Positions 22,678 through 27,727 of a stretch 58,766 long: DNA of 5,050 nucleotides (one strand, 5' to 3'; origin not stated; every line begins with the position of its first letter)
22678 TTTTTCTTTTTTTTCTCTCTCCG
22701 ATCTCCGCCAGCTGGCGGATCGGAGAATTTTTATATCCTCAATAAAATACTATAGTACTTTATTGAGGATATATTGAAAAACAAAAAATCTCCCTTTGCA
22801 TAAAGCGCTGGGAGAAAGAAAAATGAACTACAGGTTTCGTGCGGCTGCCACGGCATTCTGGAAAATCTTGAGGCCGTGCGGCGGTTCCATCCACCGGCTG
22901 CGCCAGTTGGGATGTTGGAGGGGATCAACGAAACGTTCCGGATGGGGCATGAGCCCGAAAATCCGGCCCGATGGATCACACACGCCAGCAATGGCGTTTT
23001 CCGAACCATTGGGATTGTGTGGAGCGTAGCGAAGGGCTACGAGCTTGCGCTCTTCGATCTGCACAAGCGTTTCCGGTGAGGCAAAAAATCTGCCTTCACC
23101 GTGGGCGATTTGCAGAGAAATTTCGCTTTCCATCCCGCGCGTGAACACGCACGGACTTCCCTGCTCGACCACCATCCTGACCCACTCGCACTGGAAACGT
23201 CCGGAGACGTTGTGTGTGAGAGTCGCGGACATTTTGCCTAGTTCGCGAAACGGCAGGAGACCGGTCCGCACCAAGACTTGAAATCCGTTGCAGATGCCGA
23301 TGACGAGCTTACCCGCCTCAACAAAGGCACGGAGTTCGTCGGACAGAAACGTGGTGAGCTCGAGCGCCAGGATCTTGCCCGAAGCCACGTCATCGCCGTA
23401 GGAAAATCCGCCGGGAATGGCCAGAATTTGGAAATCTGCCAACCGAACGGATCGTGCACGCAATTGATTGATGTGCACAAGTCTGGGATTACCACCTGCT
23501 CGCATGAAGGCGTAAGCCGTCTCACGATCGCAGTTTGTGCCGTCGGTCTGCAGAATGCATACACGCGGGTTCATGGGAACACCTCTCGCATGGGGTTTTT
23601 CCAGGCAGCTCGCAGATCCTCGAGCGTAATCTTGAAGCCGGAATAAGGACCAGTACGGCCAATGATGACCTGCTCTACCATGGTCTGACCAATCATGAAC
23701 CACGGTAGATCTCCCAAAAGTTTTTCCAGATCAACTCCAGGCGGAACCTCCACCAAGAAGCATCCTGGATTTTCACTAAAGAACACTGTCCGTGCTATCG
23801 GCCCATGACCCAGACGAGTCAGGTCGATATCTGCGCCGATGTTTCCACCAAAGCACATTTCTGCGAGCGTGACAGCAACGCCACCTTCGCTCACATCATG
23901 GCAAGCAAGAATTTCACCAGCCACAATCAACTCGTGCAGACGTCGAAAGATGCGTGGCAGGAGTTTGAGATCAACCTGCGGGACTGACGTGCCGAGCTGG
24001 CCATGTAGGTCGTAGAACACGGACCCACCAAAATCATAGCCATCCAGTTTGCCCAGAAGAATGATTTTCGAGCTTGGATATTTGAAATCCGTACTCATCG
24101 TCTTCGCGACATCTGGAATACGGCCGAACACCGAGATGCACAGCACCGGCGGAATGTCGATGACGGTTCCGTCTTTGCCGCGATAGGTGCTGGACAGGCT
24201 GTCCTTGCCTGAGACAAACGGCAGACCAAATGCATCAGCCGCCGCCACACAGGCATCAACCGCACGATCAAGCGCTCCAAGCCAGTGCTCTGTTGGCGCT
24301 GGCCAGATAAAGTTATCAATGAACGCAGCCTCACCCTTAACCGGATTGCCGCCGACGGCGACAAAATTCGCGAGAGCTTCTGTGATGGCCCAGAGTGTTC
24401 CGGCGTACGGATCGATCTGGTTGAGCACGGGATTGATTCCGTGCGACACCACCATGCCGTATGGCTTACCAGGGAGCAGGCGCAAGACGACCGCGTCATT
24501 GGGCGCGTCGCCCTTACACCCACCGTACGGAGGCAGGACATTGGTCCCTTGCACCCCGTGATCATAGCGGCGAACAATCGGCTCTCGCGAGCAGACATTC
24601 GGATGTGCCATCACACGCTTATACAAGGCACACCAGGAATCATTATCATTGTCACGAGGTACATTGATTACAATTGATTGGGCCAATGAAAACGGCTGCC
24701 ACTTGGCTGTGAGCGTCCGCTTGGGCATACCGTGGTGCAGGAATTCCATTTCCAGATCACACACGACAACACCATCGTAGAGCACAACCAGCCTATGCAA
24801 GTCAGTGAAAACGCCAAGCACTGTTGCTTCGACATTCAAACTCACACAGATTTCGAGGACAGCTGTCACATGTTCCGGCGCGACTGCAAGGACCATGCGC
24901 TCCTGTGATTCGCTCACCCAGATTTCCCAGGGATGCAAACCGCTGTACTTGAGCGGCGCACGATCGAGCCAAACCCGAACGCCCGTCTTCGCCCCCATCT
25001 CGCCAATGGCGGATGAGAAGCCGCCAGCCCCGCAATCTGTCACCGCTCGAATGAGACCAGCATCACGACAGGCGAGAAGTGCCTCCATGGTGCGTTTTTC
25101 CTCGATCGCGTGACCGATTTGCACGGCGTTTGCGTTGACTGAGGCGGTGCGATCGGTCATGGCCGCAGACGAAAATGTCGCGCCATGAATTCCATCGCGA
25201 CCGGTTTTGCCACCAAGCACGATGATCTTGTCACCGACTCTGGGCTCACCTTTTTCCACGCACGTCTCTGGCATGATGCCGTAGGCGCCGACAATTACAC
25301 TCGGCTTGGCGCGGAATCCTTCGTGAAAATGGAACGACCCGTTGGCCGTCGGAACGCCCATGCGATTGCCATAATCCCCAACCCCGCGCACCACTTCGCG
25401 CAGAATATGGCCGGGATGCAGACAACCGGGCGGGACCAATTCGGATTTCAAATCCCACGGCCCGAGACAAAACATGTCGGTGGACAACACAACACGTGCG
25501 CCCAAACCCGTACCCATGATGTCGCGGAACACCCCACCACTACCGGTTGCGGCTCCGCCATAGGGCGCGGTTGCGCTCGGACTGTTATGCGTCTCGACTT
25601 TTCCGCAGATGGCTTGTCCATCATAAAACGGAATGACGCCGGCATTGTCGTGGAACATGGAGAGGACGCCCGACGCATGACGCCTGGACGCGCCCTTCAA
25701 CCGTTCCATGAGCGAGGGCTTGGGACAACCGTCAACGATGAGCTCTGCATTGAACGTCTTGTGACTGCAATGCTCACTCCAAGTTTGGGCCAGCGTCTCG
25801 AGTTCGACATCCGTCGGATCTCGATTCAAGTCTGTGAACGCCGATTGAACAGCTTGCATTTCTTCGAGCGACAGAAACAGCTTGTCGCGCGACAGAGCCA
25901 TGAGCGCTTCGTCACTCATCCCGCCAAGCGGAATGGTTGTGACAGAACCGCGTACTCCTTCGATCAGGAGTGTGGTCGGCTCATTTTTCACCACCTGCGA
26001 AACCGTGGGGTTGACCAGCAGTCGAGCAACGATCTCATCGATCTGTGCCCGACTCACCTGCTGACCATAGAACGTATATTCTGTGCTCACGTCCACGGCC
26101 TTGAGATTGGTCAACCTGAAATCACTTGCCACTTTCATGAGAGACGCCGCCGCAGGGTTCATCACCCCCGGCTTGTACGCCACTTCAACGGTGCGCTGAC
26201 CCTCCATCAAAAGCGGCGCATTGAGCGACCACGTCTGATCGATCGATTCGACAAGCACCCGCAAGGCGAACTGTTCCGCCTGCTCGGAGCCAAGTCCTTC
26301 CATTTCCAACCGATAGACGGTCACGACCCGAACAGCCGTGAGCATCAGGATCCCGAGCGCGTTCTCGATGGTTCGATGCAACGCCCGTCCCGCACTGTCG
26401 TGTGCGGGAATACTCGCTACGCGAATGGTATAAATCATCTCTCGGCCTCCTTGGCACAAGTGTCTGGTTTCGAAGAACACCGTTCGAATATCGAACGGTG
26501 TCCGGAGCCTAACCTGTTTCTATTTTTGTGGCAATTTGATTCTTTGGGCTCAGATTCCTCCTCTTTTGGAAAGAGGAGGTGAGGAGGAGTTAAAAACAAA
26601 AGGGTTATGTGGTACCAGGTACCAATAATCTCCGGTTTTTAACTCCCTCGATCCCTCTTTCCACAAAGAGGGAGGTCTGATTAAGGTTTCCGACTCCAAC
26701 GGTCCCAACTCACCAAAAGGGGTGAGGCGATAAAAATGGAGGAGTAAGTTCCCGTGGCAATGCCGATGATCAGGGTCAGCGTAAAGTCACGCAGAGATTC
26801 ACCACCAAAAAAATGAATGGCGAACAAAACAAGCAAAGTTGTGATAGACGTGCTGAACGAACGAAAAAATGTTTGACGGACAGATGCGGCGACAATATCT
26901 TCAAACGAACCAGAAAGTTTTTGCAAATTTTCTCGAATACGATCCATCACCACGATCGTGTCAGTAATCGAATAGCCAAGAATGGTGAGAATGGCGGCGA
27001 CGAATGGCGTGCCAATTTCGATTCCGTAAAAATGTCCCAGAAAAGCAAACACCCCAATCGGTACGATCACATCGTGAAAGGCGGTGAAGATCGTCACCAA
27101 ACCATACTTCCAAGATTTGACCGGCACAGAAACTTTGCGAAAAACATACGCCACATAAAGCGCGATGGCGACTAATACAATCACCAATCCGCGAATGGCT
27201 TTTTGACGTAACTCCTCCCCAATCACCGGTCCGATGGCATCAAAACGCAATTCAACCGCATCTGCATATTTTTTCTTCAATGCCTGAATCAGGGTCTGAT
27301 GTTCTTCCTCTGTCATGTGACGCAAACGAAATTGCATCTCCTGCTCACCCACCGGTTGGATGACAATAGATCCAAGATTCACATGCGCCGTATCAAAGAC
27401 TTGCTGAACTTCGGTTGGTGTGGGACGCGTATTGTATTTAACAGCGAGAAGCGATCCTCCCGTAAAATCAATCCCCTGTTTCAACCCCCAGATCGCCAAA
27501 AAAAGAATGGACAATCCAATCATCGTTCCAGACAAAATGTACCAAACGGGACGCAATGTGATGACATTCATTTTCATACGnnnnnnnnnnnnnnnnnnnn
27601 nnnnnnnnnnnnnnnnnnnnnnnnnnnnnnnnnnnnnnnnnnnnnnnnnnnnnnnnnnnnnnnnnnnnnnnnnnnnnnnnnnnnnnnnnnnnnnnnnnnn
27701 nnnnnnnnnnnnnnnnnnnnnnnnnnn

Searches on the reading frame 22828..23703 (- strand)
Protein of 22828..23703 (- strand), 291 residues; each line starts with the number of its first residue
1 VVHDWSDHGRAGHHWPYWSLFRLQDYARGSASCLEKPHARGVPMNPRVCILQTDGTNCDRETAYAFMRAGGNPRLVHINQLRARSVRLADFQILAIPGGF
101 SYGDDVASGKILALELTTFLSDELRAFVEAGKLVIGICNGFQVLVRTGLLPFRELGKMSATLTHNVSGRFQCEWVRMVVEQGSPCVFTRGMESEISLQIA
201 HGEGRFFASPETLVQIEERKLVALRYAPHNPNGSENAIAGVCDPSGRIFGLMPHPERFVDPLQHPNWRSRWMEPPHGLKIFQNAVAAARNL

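Call 45: search_protein_families(library=pfam, proteins=[window:22828-23703:-], max_evalue=0.001)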
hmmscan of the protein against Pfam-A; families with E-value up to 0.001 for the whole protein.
window:22828-23703:- (291 aa): 3 families
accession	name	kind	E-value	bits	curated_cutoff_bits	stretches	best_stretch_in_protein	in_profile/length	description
PF13507.12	GATase_5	-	5.6e-78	262.1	27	1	46-285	2-257/260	CobB/CobQ-like glutamine amidotransferase domain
PF01965.30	DJ-1_PfpI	-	3.6e-06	27.3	26.6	1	85-155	56-118/165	DJ-1/PfpI family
PF07685.20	GATase_3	-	4.4e-05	23.6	27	1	85-147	34-91/196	CobB/CobQ-like glutamine amidotransferase domain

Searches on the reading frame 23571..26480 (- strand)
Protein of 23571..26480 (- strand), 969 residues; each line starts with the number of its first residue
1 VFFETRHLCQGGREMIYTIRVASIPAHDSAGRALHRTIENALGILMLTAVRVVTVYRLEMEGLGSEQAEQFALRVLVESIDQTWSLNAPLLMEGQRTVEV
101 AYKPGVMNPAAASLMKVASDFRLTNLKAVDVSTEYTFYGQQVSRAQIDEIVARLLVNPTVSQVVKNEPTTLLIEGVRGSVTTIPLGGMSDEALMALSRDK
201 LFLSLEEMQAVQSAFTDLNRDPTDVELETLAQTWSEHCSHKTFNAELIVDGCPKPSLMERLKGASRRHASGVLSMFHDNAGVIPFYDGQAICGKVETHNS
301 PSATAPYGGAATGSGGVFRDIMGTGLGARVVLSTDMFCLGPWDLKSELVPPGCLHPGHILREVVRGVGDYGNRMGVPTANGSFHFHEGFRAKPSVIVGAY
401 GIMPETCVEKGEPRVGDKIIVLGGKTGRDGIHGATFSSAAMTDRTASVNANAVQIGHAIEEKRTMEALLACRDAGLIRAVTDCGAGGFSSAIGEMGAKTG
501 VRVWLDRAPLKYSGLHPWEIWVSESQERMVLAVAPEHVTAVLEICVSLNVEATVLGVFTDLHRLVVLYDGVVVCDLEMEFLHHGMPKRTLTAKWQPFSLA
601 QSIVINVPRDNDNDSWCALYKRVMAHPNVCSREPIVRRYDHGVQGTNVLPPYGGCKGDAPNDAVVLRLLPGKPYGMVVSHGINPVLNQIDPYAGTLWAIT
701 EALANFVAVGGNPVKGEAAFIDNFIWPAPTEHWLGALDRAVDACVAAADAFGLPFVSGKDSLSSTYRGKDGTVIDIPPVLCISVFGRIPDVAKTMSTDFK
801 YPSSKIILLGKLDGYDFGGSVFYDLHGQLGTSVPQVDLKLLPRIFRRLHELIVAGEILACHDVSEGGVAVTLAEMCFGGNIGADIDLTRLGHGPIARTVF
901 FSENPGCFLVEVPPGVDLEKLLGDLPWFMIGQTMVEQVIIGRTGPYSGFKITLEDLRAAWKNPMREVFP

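Call 45: search_protein_families(library=pfam, proteins=[window:23571-26480:-], max_evalue=0.001)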
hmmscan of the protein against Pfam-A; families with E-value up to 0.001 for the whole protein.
window:23571-26480:- (969 aa): 4 families
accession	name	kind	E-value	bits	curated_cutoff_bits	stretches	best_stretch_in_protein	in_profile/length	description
PF02769.27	AIRS_C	-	3.3e-49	167.5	23.1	2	414-567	1-154/156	AIR synthase related protein, C-terminal domain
PF00586.29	AIRS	-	4e-22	79.2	24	2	278-403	2-112/112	AIR synthase related protein, N-terminal domain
PF18072.6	FGAR-AT_linker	-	2.8e-18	66.6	26.6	1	199-241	8-50/50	Formylglycinamide ribonucleotide amidotransferase linker domain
PF02700.19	PurS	-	5e-07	30.2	22.2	0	97-162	3-72/77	Phosphoribosylformylglycinamidine (FGAM) synthase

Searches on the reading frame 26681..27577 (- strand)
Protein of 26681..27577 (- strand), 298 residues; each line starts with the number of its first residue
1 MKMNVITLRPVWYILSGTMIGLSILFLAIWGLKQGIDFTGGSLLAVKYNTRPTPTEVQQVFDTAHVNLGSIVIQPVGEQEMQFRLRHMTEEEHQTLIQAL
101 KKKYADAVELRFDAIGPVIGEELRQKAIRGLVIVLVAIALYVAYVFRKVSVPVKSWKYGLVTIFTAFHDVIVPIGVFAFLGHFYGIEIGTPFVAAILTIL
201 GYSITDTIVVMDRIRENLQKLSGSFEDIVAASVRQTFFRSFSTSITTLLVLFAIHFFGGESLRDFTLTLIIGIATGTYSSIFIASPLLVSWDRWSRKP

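Call 45: search_protein_families(library=pfam, proteins=[window:26681-27577:-], max_evalue=0.001)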
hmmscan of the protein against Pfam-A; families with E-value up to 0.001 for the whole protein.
window:26681-27577:- (298 aa): 2 families
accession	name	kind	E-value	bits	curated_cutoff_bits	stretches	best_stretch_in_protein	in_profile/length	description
PF02355.23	SecD_SecF_C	-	4.1e-52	176.8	20.5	1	98-292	4-187/189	Protein export membrane protein SecD/SecF, C-terminal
PF07549.19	Sec_GG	-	0.00012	21.9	20.3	1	31-48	7-24/28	SecD/SecF GG Motif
